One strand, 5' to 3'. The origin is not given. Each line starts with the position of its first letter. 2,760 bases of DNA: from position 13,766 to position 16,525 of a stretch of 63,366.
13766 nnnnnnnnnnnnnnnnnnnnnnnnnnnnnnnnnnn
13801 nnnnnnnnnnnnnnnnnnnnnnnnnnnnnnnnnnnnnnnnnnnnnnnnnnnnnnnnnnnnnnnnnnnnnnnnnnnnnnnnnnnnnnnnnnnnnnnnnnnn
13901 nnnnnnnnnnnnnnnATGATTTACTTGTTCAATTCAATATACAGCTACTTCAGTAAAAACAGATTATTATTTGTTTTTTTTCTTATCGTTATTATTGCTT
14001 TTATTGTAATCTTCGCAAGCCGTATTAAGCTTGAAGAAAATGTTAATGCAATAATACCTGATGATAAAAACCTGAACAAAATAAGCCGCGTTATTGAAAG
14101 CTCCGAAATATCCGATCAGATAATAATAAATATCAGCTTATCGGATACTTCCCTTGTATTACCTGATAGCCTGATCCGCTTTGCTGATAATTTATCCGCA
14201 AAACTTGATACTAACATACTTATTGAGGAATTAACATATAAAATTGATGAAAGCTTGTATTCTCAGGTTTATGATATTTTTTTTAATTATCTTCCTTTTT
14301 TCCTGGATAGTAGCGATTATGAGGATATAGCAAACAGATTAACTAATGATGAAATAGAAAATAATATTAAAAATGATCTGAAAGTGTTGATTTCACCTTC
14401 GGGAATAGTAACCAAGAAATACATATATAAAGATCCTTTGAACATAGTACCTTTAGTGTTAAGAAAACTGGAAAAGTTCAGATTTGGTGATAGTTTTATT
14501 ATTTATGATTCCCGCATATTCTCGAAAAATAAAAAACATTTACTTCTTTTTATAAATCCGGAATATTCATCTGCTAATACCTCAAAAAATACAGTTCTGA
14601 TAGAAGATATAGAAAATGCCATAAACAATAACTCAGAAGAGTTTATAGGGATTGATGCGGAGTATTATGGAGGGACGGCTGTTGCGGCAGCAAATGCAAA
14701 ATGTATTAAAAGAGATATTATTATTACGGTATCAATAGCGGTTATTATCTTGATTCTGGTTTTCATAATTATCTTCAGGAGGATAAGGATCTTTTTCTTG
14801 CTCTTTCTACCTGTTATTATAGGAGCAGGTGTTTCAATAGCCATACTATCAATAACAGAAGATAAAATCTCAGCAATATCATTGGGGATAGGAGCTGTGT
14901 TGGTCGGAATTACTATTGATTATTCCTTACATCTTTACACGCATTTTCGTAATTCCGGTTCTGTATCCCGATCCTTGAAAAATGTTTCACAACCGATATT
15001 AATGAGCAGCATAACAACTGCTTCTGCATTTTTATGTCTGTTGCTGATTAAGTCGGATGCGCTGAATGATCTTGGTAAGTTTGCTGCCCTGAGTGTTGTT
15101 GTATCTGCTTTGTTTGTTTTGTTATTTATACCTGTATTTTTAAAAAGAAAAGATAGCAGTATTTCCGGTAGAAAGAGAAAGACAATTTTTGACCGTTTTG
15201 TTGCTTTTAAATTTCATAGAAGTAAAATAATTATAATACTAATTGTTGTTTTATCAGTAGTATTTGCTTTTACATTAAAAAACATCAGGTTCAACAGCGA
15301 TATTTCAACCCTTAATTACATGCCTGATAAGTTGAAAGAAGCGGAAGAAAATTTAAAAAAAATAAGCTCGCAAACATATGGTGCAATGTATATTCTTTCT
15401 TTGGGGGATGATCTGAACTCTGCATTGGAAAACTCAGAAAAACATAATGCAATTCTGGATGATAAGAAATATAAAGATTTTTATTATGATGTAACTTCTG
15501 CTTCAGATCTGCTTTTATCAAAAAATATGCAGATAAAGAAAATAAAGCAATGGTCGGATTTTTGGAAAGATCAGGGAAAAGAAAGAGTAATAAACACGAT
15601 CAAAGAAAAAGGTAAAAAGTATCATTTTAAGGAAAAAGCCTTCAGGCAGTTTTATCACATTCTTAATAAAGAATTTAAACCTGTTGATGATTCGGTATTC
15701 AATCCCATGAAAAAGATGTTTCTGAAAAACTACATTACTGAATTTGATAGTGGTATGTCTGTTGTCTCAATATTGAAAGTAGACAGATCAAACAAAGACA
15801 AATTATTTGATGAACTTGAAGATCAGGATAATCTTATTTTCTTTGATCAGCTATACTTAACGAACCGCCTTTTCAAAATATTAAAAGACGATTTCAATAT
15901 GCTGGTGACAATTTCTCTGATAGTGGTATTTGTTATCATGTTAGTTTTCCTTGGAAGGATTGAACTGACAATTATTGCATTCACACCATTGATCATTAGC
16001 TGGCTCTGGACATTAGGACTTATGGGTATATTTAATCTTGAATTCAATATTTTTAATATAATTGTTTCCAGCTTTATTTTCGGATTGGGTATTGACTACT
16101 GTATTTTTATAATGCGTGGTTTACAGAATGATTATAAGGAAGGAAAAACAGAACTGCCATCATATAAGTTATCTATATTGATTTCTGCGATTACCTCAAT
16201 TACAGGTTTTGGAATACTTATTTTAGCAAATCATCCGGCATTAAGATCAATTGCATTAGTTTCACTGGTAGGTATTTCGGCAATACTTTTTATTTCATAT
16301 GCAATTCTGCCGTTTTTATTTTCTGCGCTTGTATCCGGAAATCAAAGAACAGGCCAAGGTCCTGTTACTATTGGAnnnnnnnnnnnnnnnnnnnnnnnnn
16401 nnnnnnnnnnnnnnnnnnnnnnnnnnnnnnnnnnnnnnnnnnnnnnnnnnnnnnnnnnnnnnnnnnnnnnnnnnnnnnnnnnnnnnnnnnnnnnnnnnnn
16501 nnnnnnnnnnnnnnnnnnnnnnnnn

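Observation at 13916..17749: Single 1277-aa ORF fusing an MMPL exporter, a PlsC-type acyltransferase and a SAM methyltransferase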

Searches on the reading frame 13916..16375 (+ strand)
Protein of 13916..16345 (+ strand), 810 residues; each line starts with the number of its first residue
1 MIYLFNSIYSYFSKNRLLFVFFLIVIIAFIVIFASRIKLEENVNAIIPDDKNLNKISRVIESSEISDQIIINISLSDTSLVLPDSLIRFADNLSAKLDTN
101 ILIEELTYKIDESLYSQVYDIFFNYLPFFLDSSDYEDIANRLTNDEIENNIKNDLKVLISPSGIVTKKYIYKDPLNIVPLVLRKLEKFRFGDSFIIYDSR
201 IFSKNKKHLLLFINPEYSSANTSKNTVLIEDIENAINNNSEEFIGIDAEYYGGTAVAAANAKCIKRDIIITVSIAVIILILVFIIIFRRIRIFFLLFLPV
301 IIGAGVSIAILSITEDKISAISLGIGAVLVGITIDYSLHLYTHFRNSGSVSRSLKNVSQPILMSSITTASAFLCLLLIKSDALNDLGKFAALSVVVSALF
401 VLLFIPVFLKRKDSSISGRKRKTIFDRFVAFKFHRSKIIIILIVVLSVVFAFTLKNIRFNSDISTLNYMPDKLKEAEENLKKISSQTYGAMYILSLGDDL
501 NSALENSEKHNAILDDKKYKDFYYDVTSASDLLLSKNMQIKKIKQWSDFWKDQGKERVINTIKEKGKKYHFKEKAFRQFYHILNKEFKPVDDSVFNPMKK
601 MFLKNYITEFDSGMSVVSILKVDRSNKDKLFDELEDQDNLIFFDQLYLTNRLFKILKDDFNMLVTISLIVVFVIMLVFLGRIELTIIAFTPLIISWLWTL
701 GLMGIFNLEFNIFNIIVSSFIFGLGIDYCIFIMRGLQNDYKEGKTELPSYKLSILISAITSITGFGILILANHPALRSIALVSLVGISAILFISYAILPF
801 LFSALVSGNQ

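Call 60: search_solved_structures(query=window:13916-16345:+, max_evalue=0.001)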
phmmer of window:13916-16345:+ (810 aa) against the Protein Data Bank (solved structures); distinct sequences matched with E-value up to 0.001: 2.
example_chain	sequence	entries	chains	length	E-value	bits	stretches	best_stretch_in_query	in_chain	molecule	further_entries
6wu0_B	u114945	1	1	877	3.5e-11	45.4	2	663-801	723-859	Hopanoid biosynthesis associated RND transporter like protein HpnN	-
5khn_B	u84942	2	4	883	9.1e-07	30.8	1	667-799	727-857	RND transporter | Putative RND superfamily efflux pump membrane protein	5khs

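Call 75: predict_structure(alignment_id=A5)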
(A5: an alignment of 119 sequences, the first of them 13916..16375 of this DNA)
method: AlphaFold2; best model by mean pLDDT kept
length: 820 residues; sequences in the alignment: 119
mean_pLDDT: 84.5   pTM: 0.77
mean pLDDT of the five models: 84.5, 84.1, 83.5, 81.7, 81.2
residues with pLDDT >= 90: 297; 70-90: 456; 50-70: 52; < 50: 15
segments of 3 or more residues with pLDDT < 50: 810-820
pLDDT, mean of each block of 10 residues (from residue 1): 85 93 96 89 69 69 71 90 92 90 86 80 91 90 91 87 78 88 79 80 89 86 89 92 91 87 86 88 83 89 95 88 77 86 84 89 92 87 90 95 91 56 76 87 94 83 74 87 62 87 90 77 82 91 94 91 92 90 92 84 81 84 78 75 75 77 88 91 91 91 85 77 88 87 75 90 88 86 91 91 70 36
secondary structure, 60 per line:
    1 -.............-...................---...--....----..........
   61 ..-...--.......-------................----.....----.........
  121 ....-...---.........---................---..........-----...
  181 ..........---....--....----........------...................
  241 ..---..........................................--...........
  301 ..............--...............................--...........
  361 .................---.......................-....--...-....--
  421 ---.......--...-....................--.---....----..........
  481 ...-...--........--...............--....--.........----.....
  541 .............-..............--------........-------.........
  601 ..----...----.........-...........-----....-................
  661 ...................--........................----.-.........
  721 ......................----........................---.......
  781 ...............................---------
elements in order (helices of 4 or more, strands of 3 or more residues): H2-14 H16-34 E38-40 H43-46 H51-62 E69-75 H83-98 E103-107 H112-124 H132-140 H144-159 H163-172 H178-190 E194-197 E200-203 E208-215 H222-242 E246-252 H253-287 H290-314 E317-319 H320-347 H350-377 H381-403 H405-408 H415-418 H424-430 H437-456 H463-466 H471-483 E490-497 H500-514 H517-520 E523-528 H536-553 H555-568 H577-584 H592-602 E607-609 E614-622 H624-634 E640-643 H645-679 H682-705 H712-742 H747-770 H774-811

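Call 78: fold_search(model_id=the predicted structure, library=pdb)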
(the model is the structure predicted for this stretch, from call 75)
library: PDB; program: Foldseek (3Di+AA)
matches with E <= 10: 428; with E <= 0.001: 312
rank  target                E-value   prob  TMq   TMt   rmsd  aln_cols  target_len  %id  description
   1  5khn_B                1.8e-20  1.00  0.64  0.62  12.5       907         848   14  Crystal structures of the Burkholderia multivorans hopanoid transporter HpnN (released 2017-06-14)
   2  5khn_A                4.7e-20  1.00  0.62  0.60  14.8       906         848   14  Crystal structures of the Burkholderia multivorans hopanoid transporter HpnN (released 2017-06-14)
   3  6wu0                  6.3e-20  1.00  0.61  0.59  15.7       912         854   15  CryoEM structure of Burkholderia pseudomallei hopanoid biosynthesis-associated RND transporter HpnN (released 2021-02-03)
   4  5khs_A                2.2e-19  1.00  0.62  0.60  14.8       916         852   13  Crystal structures of the Burkholderia multivorans hopanoid transporter HpnN (released 2017-06-14)
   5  9syj_A                8.6e-19  1.00  0.59  0.61   9.8       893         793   12  Asymmetric hexameric MmpS4-MmpL4 complex from Mycobacterium tuberculosis with "short" coiled-coil domain (released 2026-01-28)
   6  8zkp_A                4.3e-18  1.00  0.60  0.63   9.0       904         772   12  Cryo-EM structure of the efflux transporter MmpL5/MmpS5 from Mycobacterium tuberculosis, C3 symmetry (released 2025-05-21)
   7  5khs_B                5.9e-18  1.00  0.64  0.62  14.8       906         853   13  Crystal structures of the Burkholderia multivorans hopanoid transporter HpnN (released 2017-06-14)
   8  9u4t_A                7.2e-18  1.00  0.60  0.65   8.1       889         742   14  Cryo-EM map of MSMEG_3496 in complex with AcpM, size exclusion chromatography peak1 (released 2025-12-10)
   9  9syt_A                1.9e-17  1.00  0.59  0.58  10.6       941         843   12  Asymmetric hexameric MmpS4-MmpL4 complex from Mycobacterium tuberculosis with "long" coiled-coil domain (released 2026-01-28)
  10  9b43                  4.0e-17  1.00  0.59  0.65   8.0       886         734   13  Mycolicibacterium smegmatis MmpL4 structure (released 2024-10-02)
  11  9gi0_B                4.2e-17  1.00  0.58  0.64   8.3       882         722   11  Truncated MmpL4 in detergent (released 2025-02-19)
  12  9mw0_D                4.2e-17  1.00  0.59  0.62  10.4       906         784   12  Bipartite complex of MmpL5-AcpM from Mycolicibacterium smegmatis (released 2025-07-30)
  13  9syj_B                6.1e-17  1.00  0.58  0.60  11.5       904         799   11  Asymmetric hexameric MmpS4-MmpL4 complex from Mycobacterium tuberculosis with "short" coiled-coil domain (released 2026-01-28)
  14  9mvz_D                8.8e-17  1.00  0.59  0.53  15.4      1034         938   11  Tripartite complex of MmpL5-S5-AcpM from Mycolicibacterium smegmatis (released 2025-07-30)
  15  9rfu_D                1.6e-16  1.00  0.59  0.65   8.0       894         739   12  M.tuberculosis MmpS5L5-acpM complex (released 2025-08-13)
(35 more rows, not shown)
